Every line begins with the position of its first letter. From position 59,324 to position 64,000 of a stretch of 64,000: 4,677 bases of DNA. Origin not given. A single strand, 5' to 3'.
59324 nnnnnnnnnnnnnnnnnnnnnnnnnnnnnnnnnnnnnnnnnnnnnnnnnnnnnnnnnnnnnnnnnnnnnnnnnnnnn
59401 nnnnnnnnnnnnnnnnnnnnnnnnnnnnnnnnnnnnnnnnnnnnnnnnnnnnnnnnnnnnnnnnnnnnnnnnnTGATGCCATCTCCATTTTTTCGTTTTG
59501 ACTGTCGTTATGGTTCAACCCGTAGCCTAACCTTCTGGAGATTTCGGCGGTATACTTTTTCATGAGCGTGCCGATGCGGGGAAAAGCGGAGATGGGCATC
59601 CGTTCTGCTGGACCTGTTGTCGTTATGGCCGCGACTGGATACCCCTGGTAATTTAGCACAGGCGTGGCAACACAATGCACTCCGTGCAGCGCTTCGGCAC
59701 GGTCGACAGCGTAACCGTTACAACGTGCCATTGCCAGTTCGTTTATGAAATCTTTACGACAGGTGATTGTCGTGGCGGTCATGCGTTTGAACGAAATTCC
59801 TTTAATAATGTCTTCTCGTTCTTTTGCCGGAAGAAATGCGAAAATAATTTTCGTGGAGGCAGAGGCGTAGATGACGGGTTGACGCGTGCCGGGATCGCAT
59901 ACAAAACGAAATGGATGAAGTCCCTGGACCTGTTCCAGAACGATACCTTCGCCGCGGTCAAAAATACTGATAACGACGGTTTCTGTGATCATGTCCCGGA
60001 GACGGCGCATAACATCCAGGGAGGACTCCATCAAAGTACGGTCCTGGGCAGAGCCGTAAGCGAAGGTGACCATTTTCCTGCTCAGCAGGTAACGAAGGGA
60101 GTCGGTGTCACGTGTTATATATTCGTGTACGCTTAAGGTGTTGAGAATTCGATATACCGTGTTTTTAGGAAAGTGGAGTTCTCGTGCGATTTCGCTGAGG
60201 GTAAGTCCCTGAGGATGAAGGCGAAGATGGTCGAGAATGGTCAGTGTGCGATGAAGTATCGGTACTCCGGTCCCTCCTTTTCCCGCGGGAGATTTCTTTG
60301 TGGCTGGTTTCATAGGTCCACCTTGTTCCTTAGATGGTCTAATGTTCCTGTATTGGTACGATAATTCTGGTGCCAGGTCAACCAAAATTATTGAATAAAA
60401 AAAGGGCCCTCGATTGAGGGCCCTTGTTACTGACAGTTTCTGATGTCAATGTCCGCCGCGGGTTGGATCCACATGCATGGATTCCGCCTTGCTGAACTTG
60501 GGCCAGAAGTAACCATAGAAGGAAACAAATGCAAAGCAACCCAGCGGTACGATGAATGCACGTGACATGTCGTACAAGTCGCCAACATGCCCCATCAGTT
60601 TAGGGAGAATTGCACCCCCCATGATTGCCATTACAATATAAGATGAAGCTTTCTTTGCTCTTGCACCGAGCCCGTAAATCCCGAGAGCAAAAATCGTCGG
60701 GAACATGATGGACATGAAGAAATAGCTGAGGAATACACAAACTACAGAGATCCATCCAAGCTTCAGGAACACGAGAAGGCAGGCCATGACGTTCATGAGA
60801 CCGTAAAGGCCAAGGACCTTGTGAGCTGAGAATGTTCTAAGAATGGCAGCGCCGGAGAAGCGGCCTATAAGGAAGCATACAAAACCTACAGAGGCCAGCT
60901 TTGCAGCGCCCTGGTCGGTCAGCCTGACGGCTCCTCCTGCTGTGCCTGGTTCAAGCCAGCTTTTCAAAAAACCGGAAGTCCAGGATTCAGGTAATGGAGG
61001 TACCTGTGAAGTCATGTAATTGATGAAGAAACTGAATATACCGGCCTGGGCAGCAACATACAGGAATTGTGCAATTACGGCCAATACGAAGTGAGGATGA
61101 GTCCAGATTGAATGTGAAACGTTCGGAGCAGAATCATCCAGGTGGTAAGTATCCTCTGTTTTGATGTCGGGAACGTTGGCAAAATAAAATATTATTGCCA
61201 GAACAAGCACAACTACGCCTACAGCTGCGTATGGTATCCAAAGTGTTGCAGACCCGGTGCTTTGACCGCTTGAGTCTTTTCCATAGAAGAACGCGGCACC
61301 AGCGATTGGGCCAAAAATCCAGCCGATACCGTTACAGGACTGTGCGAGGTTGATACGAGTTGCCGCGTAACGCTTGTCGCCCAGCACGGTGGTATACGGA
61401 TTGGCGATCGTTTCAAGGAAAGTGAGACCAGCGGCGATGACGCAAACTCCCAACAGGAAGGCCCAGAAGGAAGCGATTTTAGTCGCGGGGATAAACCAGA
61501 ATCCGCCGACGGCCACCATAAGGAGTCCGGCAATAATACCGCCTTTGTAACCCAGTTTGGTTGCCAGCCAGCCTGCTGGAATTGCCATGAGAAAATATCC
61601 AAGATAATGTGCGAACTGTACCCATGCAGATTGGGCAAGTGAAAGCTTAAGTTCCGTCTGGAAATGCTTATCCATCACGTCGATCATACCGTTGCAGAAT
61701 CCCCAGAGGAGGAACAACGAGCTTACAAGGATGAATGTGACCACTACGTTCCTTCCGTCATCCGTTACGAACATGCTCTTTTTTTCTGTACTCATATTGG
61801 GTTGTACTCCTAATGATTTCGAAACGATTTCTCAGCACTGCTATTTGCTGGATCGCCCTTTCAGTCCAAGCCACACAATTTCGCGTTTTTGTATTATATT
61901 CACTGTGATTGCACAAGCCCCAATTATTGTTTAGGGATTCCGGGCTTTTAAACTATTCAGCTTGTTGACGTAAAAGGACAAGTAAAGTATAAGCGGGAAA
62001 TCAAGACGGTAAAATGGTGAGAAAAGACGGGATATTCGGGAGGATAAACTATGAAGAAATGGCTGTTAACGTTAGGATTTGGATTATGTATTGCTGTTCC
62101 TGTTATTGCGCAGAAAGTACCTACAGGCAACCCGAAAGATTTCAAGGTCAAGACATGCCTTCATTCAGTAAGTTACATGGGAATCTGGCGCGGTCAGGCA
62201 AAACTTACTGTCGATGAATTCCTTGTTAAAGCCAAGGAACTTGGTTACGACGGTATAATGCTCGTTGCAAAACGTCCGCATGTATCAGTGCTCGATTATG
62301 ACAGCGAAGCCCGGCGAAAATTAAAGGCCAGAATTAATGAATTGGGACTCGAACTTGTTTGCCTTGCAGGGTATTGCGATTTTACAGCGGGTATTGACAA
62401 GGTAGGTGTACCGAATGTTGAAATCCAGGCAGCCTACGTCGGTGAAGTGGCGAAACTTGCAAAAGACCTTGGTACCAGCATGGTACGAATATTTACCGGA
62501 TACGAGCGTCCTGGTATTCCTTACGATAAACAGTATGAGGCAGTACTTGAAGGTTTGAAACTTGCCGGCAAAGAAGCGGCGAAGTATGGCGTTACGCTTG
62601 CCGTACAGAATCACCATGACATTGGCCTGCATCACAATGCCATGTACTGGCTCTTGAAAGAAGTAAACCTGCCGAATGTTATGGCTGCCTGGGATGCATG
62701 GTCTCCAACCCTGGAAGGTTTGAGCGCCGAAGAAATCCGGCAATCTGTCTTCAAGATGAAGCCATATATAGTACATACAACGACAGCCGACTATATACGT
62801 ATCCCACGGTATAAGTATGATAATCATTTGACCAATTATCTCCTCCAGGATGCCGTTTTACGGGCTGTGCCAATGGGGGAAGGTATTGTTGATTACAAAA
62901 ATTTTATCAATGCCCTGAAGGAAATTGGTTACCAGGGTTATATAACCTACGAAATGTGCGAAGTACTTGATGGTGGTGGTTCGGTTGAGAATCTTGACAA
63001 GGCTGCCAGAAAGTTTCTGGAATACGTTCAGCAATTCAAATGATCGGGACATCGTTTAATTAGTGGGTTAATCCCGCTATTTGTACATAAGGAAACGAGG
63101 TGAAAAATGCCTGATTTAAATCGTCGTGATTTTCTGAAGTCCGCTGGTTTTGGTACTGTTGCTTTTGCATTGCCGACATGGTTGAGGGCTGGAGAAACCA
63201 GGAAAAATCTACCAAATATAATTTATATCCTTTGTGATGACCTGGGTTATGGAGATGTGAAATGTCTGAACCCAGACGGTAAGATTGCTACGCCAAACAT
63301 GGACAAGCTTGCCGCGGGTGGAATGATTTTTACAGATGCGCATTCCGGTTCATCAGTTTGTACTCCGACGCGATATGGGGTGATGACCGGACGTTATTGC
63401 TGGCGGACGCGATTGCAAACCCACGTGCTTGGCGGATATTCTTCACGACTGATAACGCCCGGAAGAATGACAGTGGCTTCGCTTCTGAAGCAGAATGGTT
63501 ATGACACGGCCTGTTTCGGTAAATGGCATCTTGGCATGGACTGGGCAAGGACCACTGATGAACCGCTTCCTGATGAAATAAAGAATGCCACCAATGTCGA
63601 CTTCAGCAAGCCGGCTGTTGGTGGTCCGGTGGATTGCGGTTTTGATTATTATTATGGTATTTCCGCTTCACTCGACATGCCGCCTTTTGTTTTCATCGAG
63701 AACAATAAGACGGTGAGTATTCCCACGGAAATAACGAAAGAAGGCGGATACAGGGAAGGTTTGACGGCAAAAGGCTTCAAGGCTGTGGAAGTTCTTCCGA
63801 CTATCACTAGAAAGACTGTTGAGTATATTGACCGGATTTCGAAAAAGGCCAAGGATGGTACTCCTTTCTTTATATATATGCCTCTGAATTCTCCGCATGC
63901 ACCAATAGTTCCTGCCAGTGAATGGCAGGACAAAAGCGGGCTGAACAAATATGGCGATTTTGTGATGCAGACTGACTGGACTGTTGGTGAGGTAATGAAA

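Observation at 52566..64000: Di-heme beta-propeller protein fused to discoidin and FGE-like domains, coupled to an IclR regulator next to a Cys-type sulfatase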

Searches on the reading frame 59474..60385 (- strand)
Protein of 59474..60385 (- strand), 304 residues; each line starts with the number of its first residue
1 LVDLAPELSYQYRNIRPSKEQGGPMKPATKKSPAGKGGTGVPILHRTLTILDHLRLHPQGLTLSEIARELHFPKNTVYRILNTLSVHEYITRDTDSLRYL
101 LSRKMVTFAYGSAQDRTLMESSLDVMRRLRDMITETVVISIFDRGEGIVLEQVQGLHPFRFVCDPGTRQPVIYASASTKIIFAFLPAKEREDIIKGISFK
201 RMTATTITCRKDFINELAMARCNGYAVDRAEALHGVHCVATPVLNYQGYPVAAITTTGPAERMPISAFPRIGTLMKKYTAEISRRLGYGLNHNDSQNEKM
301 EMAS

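Call 8: search_protein_families(library=pfam, proteins=[window:59474-60385:-], max_evalue=0.01)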
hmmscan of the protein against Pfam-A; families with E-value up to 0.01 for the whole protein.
window:59474-60385:- (304 aa): 11 families
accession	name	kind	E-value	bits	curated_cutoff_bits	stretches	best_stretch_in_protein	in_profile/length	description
PF01614.24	IclR_C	-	6.5e-31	107.6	24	1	114-284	5-174/174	Bacterial transcriptional regulator IclR C-terminal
PF09339.16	HTH_IclR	-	1.3e-14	54.1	22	1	45-93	3-51/52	IclR helix-turn-helix domain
PF13384.12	HTH_23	-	8.2e-06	25.9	24.6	1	54-83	11-40/50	Homeodomain-like domain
PF12802.13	MarR_2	-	8.4e-06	26.3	27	1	48-92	8-52/61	MarR family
PF12840.13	HTH_20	-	9.4e-05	22.8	27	1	50-84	9-42/51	Helix-turn-helix domain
PF01978.25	TrmB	-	0.0008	19.7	25.6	1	60-95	22-57/68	Sugar-specific transcriptional regulator TrmB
PF08784.17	RPA_C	-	0.0025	18.9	22.6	1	50-85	56-94/106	Replication protein A C terminal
PF08100.18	Dimerisation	-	0.0028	17.9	25.6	1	48-96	28-76/93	O-methyltransferase dimerisation domain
PF13936.12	HTH_38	-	0.0031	17.7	27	0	55-79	15-39/44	Helix-turn-helix domain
PF21476.4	PF0610-like_N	-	0.0043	17.7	33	0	56-83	10-37/50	PF0610-like, N-terminal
PF02796.21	HTH_7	-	0.0082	16.7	23.8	0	54-83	15-44/45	Helix-turn-helix domain of resolvase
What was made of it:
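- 59471..60313 (-): IclR-family transcriptional regulator. It is 280 aa from the ATG at 60313 (the ORF can be extended to a TTG at 60385). Its stop overlaps the start of the fusion gene (ATGA). Pfam HTH_IclR 1.3e-14 and IclR_C 6.5e-31 (call 8).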

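Call 12: search_protein_families(library=ncbifam, proteins=[window:59474-60385:-], max_evalue=0.01)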
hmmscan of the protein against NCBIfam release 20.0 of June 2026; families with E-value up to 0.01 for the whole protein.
window:59474-60385:- (304 aa): 11 families
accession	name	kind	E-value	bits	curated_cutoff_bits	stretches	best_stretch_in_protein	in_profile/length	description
NF045644.1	TransRegBhcR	equivalog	7.5e-49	166.4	350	1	36-287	17-266/267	HTH-type transcriptional regulator BhcR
TIGR02431.1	pcaR_pcaU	subfamily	4e-34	118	284.75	1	44-268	8-229/248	beta-ketoadipate pathway transcriptional regulators, PcaR/PcaU/PobR family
NF011671.1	PRK15090.1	equivalog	5e-32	111.1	275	1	45-288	14-255/256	DNA-binding transcriptional regulator KdgR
NF008601.2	PRK11569.1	equivalog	1.7e-26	93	380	1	29-287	15-273/276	glyoxylate bypass operon transcriptional repressor IclR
NF007548.0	PRK10163.1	equivalog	2.4e-26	92.4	406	1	39-288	19-267/271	HTH-type transcriptional repressor AllR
NF007339.0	PRK09834.1-1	equivalog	2e-12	47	299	1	29-222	8-195/271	DNA-binding transcriptional regulator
NF007342.0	PRK09834.1-4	equivalog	1.1e-09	37.7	251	1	41-245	11-215/263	DNA-binding transcriptional regulator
NF007341.0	PRK09834.1-3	equivalog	6.2e-09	35.4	269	1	43-227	9-197/274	DNA-binding transcriptional regulator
TIGR04111.1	BcepMu_gp16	hypoth_equivalog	8.5e-05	22.4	34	1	55-83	8-36/55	phage-associated protein, BcepMu gp16 family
TIGR02395.1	rpoN_sigma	equivalog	0.002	17.3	277.35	1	52-135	315-390/434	RNA polymerase factor sigma-54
NF053606.1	Sta1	subfamily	0.0069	16.5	80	0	48-96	23-70/100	Sta1 family transcriptional regulator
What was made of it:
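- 59471..60313 (-): NCBIfam hits are all below equivalog cut-offs (call 12).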

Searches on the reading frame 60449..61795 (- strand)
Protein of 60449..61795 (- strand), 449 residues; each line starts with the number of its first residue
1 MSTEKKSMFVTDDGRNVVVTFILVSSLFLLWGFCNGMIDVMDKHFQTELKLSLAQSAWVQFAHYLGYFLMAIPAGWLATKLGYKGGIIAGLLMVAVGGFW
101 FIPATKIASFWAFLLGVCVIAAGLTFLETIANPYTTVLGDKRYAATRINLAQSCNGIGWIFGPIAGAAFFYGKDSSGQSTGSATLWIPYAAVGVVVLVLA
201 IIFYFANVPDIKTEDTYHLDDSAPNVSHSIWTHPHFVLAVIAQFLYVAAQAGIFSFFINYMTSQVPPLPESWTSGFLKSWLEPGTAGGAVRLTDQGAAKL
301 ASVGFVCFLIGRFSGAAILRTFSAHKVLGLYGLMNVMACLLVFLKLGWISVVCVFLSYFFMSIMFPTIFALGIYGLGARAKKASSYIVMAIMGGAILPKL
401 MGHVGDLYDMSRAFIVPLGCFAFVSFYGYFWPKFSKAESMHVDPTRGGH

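Call 8: search_protein_families(library=pfam, proteins=[window:60449-61795:-], max_evalue=0.01)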
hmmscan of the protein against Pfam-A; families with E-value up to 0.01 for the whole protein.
window:60449-61795:- (449 aa): 2 families
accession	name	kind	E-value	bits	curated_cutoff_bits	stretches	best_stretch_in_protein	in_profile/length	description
PF07690.21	MFS_1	-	2.5e-16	60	33.4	1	33-396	10-344/347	Major Facilitator Superfamily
PF00083.30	Sugar_tr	-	0.00012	21.5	22.3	1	32-205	17-189/452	Sugar (and other) transporter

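Call 12: search_protein_families(library=ncbifam, proteins=[window:60449-61795:-], max_evalue=0.01)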
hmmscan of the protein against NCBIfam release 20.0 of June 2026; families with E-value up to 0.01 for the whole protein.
window:60449-61795:- (449 aa): 4 families
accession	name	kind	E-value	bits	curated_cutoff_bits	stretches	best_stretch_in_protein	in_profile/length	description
TIGR00885.1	fucP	equivalog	4.7e-87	292.8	280.4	1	18-429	2-409/410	L-fucose:H+ symporter permease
NF007524.0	PRK10133.1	equivalog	9.2e-71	238.9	427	1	13-430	20-431/438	L-fucose:H+ symporter permease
TIGR01272.1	gluP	subfamily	1.7e-50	172.3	202.55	2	101-277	1-184/310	glucose/galactose MFS transporter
NF046060.1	NagP_SO3503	equivalog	1.5e-37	129.6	625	2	17-249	4-243/423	N-acetylglucosamine MFS transporter NagP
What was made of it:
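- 60446..61795 (-): FucP-type MFS permease. It is a neighbour and is not conserved with the fusion. TIGR00885 scores 292.8 bits, above its cut-off (call 12).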

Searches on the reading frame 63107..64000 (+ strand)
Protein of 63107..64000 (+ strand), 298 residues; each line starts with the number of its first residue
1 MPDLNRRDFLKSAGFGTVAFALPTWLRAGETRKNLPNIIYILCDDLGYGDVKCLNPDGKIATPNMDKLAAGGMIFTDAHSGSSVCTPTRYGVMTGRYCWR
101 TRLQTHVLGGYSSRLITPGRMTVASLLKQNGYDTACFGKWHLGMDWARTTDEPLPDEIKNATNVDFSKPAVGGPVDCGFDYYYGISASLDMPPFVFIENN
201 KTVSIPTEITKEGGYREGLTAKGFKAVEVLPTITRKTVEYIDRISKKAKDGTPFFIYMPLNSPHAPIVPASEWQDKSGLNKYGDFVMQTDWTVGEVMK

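Call 12: search_protein_families(library=ncbifam, proteins=[window:63107-64000:+], max_evalue=0.01)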
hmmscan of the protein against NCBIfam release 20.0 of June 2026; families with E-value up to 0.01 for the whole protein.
window:63107-64000:+ (298 aa): 4 families
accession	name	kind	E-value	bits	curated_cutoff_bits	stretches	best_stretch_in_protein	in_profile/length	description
NF010322.0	PRK13759.1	equivalog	3.3e-20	72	481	1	32-142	3-107/486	arylsulfatase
TIGR03417.1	chol_sulfatase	equivalog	1.5e-11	43.9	433.45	1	36-153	3-115/500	choline-sulfatase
NF052527.1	Mn_arylsulf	exception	1.5e-11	43.9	850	1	36-142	2-103/479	manganese-dependent arylsulfatase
NF045661.1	HdlasePehA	equivalog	4.5e-08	32.2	900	1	37-275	4-223/506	phosphoric/sulfuric ester hydrolase PehA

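Call 13: search_protein_families(library=pfam, proteins=[window:63107-64000:+], max_evalue=0.001)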
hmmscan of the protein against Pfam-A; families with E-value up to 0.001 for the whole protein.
window:63107-64000:+ (298 aa): 1 family
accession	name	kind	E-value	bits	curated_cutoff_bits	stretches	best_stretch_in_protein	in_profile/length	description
PF00884.28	Sulfatase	-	1e-31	110.8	25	1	36-298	1-222/301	Sulfatase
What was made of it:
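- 63107..64000 (+): Tat-signal, Cys-type (CTPTR) S1 sulfatase, cut by the window end. It is a neighbour and is not conserved with the fusion. PF00884 1e-31 (call 13).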
